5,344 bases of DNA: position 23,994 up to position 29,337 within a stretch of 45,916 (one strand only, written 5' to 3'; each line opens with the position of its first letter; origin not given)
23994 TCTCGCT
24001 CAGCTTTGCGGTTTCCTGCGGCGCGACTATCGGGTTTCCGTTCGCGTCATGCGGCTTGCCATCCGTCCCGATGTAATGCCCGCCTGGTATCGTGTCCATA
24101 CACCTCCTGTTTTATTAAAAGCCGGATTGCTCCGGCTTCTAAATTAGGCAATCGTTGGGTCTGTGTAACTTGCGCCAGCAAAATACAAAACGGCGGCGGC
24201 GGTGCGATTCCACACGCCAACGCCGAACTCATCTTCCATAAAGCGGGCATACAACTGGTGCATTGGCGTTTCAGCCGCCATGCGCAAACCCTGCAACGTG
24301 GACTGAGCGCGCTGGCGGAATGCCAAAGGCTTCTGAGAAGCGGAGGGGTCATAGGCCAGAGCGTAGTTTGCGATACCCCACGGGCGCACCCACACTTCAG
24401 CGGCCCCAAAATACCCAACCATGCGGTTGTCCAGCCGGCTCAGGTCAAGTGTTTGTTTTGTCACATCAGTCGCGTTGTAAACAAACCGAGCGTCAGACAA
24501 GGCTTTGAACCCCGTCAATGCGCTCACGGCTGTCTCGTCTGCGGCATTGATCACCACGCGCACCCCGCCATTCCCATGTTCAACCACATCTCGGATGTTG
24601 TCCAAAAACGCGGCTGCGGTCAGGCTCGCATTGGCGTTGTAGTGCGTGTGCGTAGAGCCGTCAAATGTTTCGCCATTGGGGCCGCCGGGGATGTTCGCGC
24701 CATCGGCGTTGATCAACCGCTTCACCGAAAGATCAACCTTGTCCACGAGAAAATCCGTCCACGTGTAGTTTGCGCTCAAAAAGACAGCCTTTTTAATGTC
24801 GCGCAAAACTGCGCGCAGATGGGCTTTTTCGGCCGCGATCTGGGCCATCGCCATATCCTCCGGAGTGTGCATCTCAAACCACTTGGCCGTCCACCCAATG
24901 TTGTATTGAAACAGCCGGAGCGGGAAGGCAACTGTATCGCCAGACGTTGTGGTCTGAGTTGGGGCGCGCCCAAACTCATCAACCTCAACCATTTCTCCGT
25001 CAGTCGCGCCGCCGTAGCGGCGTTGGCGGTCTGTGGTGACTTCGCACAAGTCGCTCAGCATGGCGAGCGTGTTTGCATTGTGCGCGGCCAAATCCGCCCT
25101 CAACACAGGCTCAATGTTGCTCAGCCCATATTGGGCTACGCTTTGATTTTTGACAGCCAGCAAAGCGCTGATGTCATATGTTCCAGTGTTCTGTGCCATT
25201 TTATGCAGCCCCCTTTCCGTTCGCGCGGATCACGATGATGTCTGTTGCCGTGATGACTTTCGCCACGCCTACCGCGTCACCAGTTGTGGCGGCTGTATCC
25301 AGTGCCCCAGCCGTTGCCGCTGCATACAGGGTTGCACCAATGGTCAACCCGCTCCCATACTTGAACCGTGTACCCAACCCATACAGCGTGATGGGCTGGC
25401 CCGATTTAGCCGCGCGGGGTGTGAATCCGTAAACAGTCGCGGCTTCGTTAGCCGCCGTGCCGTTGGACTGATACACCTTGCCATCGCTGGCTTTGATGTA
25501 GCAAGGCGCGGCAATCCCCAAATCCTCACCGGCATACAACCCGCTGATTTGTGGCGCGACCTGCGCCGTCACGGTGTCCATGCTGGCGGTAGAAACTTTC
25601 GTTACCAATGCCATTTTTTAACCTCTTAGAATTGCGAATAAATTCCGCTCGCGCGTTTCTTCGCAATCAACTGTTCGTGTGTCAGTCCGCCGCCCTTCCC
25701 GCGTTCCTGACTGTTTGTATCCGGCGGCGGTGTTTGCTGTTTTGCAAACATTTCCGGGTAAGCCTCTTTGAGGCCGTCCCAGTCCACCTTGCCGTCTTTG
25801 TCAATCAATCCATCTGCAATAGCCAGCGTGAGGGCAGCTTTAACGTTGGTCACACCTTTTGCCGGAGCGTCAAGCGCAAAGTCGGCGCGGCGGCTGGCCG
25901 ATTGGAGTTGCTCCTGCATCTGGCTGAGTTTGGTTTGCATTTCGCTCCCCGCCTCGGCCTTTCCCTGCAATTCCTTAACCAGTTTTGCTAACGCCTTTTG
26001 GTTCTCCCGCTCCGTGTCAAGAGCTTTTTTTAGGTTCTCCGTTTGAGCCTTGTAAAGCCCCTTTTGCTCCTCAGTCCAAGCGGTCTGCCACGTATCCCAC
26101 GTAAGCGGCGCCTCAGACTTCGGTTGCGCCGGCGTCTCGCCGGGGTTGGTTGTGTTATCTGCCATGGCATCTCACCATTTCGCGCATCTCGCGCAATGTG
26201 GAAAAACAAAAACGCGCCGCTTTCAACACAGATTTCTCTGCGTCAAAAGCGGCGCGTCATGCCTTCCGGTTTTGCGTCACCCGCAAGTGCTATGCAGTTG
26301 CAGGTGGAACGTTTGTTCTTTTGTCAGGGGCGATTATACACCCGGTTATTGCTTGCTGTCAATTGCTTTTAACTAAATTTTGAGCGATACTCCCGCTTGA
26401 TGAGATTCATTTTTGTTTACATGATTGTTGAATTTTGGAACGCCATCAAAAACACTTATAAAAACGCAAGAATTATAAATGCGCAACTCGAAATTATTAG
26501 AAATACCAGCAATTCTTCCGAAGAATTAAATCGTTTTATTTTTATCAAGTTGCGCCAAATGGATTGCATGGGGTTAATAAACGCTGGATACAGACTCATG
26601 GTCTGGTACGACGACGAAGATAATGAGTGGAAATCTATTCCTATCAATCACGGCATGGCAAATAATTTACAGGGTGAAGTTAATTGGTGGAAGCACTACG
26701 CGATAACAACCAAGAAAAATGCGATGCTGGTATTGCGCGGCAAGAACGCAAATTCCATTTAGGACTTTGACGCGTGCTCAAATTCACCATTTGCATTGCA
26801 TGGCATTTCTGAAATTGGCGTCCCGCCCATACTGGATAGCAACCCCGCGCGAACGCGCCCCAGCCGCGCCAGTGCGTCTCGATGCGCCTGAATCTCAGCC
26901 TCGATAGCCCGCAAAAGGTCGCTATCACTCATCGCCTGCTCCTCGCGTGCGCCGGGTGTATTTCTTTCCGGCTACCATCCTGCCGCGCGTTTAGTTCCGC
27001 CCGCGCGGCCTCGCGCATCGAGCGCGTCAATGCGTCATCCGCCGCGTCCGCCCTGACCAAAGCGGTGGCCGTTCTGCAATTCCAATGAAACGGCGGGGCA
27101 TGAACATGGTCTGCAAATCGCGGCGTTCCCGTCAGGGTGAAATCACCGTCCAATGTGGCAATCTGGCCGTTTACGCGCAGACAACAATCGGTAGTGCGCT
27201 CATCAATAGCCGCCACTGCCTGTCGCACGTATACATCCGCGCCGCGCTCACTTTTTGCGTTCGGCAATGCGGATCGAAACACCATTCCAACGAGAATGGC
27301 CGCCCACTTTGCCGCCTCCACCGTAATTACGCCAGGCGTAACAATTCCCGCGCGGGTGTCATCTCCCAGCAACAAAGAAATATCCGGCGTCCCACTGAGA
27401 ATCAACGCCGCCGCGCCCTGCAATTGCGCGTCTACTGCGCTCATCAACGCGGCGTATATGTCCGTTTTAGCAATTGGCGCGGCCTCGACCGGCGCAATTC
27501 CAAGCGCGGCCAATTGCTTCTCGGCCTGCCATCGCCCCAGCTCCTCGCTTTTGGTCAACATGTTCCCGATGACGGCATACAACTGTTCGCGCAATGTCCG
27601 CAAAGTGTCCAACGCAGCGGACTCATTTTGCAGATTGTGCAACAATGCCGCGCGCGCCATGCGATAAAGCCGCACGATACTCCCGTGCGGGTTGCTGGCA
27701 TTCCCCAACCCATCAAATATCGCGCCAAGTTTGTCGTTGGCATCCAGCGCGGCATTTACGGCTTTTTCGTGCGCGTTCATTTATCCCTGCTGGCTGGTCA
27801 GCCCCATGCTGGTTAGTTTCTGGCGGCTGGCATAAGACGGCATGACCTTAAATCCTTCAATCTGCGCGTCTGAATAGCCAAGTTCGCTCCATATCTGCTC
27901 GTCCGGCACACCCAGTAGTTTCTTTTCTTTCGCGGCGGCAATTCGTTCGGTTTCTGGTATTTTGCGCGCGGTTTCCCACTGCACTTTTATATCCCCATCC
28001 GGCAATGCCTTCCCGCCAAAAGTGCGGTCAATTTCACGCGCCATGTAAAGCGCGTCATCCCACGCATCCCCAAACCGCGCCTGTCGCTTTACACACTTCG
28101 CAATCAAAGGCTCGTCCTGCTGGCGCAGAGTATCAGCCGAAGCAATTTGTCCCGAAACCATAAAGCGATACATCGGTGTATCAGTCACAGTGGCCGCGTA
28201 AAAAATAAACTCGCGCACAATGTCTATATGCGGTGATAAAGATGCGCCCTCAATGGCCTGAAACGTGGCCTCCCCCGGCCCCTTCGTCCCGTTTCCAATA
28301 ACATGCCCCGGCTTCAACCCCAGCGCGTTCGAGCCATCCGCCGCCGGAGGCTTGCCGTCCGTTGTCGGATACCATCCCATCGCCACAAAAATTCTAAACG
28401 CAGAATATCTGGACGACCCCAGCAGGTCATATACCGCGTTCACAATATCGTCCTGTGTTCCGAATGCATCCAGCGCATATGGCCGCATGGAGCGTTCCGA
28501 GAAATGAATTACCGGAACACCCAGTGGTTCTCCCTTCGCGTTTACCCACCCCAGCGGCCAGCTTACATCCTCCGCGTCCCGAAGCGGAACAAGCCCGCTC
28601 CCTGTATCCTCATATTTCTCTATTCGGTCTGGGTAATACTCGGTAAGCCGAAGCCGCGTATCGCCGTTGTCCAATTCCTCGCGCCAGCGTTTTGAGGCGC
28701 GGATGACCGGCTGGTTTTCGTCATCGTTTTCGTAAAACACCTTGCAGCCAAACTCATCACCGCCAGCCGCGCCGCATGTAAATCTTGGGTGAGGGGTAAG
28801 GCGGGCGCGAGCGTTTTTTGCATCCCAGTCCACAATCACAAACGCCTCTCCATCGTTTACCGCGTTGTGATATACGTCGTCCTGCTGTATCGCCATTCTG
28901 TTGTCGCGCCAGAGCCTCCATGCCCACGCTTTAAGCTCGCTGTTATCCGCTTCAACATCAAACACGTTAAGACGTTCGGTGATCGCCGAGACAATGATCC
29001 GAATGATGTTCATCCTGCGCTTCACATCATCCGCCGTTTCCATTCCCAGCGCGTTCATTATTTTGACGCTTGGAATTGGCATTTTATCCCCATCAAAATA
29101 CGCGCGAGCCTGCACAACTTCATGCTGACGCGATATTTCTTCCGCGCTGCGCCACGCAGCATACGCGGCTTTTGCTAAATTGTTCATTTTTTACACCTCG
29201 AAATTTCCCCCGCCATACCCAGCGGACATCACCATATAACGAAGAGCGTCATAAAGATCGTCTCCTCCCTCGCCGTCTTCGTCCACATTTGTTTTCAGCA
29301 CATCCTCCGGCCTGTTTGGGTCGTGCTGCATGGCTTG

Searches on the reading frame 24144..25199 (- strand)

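Call 7: search_protein_families(library=phrogs, proteins=[window:24144-25199:-], max_evalue=0.001)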
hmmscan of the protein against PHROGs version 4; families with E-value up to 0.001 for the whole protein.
window:24144-25199:- (351 aa): 1 family
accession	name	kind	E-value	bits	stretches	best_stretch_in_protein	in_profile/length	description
phrog_3990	-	head and packaging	1.2e-28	101.2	1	19-349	31-381/390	major head protein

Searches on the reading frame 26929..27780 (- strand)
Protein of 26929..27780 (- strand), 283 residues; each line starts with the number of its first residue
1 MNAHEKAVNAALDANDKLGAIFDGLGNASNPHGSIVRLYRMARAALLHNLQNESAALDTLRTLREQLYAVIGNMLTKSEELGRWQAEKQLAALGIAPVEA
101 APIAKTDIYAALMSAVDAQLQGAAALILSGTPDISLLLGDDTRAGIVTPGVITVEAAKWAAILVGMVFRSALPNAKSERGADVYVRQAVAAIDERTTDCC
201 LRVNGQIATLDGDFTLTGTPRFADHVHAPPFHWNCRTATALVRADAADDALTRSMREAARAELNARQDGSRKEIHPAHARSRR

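Call 7: search_protein_families(library=phrogs, proteins=[window:26929-27780:-], max_evalue=0.001)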
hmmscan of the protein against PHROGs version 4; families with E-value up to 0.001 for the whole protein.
window:26929-27780:- (283 aa): 9 families
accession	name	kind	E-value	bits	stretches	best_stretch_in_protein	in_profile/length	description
phrog_241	-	head and packaging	7.2e-08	32.9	1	187-264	229-296/679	head morphogenesis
phrog_3517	-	head and packaging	1.8e-06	28.5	1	178-265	262-351/371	head morphogenesis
phrog_28751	-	head and packaging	3.1e-06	27.5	1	184-271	4-81/308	virion structural protein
phrog_115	-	head and packaging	2.4e-05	24.7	1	189-249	273-324/665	minor head protein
phrog_2841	-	head and packaging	3.8e-05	23.9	1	179-258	252-322/525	minor head protein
phrog_595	-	head and packaging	8e-05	23.1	1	189-249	253-304/513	head maturation protease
phrog_4611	-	head and packaging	0.00015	21.2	1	194-244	225-273/710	minor head protein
phrog_6577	-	unknown function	0.00018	20.9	1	179-250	173-237/1066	-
phrog_4728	-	head and packaging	0.00022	21.1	1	189-251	254-310/591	head morphogenesis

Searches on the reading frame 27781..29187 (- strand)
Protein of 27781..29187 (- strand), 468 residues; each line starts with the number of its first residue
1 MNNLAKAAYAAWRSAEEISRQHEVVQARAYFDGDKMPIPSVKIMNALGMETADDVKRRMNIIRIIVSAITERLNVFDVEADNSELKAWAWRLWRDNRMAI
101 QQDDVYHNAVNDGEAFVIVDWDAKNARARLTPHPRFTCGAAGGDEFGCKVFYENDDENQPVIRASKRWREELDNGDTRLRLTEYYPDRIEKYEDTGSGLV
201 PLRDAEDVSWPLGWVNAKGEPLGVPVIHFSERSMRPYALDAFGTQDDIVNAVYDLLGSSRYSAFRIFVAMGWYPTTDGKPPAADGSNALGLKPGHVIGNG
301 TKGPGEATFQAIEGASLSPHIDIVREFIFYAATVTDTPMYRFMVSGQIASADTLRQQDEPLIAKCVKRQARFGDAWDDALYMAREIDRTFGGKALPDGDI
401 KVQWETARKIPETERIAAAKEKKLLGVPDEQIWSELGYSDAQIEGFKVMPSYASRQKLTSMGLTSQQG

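Call 7: search_protein_families(library=phrogs, proteins=[window:27781-29187:-], max_evalue=0.001)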
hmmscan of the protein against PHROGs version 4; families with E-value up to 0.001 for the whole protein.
window:27781-29187:- (468 aa): 1 family
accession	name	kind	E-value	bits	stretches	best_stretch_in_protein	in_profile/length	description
phrog_104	-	head and packaging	7.7e-49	167.7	1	26-447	60-462/550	portal protein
